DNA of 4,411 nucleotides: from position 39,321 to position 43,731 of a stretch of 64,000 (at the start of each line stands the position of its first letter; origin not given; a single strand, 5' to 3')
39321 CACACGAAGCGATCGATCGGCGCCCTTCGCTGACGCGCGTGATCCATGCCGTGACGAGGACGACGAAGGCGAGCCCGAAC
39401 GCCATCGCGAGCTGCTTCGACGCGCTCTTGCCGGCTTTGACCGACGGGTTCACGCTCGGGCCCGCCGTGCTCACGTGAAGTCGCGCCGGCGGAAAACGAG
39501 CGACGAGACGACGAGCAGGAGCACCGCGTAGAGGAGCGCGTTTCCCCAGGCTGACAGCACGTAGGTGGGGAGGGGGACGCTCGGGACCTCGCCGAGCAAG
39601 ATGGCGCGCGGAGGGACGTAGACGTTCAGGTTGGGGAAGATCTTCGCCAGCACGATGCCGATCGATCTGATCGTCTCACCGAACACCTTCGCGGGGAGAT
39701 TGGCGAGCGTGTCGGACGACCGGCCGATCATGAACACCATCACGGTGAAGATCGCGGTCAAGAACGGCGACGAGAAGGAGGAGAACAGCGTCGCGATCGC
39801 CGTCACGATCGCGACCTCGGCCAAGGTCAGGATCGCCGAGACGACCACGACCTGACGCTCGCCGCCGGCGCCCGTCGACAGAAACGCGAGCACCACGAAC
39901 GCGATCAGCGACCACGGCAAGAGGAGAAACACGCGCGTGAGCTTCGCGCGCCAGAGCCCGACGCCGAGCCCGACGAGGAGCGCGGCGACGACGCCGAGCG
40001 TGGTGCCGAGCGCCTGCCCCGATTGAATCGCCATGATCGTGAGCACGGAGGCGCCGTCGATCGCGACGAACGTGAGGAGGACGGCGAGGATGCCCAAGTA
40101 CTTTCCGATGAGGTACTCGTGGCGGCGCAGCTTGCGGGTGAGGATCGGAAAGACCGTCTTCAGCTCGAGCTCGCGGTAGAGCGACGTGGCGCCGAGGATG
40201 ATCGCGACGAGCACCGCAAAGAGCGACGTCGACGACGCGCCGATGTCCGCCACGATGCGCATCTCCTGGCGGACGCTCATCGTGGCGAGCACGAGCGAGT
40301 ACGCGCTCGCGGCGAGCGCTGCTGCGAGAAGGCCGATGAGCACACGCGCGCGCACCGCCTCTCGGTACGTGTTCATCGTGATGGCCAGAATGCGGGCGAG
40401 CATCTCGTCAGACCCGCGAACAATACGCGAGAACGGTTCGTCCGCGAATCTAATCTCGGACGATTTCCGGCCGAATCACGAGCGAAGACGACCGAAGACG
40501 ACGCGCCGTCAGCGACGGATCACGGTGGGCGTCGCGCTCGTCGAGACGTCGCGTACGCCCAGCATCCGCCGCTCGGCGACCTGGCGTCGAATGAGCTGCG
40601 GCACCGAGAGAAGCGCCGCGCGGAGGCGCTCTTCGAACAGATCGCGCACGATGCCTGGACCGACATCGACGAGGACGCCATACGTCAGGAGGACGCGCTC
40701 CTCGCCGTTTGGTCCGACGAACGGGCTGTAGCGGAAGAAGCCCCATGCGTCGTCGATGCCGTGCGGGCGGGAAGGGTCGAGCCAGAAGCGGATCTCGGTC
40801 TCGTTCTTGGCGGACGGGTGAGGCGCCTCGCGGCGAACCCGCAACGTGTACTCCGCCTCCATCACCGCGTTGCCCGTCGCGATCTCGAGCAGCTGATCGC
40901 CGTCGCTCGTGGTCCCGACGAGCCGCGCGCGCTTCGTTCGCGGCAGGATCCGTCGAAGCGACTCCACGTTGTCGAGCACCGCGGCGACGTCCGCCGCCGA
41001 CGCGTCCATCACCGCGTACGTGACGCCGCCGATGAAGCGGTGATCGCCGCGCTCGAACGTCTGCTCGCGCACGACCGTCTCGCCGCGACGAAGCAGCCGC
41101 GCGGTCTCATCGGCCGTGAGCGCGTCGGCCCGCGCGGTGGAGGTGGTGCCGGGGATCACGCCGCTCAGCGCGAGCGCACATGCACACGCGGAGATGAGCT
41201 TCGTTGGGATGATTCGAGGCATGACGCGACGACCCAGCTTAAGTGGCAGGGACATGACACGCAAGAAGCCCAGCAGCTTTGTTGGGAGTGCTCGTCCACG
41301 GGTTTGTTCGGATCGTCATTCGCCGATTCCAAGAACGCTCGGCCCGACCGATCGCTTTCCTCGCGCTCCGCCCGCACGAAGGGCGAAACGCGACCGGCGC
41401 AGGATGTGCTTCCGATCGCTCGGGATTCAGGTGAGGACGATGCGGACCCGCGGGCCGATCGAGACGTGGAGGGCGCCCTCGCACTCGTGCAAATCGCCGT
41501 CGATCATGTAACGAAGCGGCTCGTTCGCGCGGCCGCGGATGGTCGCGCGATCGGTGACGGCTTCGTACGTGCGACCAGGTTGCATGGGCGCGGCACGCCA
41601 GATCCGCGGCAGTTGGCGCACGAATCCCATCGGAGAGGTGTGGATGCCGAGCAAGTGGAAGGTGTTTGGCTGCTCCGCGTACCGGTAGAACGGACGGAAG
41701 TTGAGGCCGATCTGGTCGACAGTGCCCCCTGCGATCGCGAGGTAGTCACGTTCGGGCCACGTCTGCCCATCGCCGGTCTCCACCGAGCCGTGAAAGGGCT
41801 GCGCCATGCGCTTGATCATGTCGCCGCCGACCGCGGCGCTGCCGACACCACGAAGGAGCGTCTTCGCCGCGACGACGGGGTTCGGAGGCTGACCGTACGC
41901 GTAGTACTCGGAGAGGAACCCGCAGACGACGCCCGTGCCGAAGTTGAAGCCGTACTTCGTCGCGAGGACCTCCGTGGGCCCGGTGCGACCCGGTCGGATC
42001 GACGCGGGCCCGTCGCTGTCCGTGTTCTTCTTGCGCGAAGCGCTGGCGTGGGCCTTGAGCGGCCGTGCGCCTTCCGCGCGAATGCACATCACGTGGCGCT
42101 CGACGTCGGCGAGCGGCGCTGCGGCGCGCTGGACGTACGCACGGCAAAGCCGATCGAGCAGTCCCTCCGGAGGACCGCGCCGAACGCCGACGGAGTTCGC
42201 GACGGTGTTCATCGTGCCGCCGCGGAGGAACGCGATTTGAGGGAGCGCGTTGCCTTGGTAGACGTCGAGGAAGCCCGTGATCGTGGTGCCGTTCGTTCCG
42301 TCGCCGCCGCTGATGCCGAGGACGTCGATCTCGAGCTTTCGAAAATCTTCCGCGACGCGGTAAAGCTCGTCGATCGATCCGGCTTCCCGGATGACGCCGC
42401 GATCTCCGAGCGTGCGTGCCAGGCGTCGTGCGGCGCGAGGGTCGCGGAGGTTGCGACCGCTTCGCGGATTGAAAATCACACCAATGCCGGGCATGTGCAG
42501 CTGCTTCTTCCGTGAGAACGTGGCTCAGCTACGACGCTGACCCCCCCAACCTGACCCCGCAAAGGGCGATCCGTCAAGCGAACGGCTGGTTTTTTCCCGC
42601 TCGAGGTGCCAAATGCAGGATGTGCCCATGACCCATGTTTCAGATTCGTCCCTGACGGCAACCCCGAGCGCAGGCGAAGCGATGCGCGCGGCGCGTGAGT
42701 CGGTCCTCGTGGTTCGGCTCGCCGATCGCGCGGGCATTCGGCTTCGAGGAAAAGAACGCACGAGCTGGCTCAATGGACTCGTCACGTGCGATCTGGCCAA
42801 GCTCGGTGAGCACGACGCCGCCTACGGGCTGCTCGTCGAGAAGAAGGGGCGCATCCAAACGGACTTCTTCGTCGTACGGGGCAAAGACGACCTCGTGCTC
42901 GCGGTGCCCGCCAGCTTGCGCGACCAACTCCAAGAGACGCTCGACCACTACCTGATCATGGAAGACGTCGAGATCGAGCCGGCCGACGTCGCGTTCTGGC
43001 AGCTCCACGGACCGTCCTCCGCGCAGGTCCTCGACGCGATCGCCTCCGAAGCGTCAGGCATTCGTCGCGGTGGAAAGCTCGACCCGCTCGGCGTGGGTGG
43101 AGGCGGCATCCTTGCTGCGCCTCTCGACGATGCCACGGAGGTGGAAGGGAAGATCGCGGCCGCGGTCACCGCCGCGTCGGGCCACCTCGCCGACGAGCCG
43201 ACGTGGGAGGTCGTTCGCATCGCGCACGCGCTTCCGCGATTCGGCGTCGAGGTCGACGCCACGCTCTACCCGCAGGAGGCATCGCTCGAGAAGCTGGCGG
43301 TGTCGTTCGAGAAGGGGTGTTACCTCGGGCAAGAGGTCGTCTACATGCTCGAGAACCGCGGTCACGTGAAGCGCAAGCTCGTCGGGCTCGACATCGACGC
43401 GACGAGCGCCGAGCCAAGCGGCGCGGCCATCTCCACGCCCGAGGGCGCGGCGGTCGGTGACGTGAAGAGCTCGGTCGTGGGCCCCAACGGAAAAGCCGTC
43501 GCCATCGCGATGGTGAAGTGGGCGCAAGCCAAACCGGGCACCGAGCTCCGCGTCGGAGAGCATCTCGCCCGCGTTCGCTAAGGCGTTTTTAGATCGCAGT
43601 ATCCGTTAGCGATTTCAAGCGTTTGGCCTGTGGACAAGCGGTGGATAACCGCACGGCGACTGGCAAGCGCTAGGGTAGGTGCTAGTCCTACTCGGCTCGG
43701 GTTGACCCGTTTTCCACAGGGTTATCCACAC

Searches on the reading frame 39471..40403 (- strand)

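Call 42: search_protein_families(library=pfam, proteins=[window:39471-40403:-])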
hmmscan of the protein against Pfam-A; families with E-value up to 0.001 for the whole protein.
window:39471-40403:- (310 aa): 1 family
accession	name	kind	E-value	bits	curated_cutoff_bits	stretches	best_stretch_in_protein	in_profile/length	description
PF12679.13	ABC2_membrane_2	-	0.00015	21.6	27.2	0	39-308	54-282/283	ABC-2 family transporter protein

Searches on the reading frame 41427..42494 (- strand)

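Call 42: search_protein_families(library=pfam, proteins=[window:41427-42494:-])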
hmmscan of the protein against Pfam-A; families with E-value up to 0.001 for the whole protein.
window:41427-42494:- (355 aa): 1 family
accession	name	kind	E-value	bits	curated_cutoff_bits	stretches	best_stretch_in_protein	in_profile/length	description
PF00781.29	DAGK_cat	-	3.1e-12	46.6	23.6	1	5-123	3-119/125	Diacylglycerol kinase catalytic domain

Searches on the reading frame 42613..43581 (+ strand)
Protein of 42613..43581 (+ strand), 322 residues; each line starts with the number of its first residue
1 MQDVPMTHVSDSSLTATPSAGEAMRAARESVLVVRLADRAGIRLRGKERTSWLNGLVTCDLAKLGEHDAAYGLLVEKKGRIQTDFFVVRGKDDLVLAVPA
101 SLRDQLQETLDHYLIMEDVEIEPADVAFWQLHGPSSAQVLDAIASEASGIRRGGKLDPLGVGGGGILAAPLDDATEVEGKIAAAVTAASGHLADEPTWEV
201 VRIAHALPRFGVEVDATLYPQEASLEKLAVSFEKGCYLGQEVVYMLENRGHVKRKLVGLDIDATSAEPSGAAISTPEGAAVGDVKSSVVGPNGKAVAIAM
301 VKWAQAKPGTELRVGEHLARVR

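Call 42: search_protein_families(library=pfam, proteins=[window:42613-43581:+])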
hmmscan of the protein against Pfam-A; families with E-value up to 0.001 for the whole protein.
window:42613-43581:+ (322 aa): 2 families
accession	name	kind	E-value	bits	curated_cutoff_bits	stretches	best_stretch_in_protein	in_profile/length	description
PF01571.26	GCV_T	-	8.2e-17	61.7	25.6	1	22-147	31-159/255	Aminomethyltransferase folate-binding domain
PF08669.17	GCV_T_C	-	1.4e-06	28.6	25.9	1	254-314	1-62/80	Glycine cleavage T-protein C-terminal barrel domain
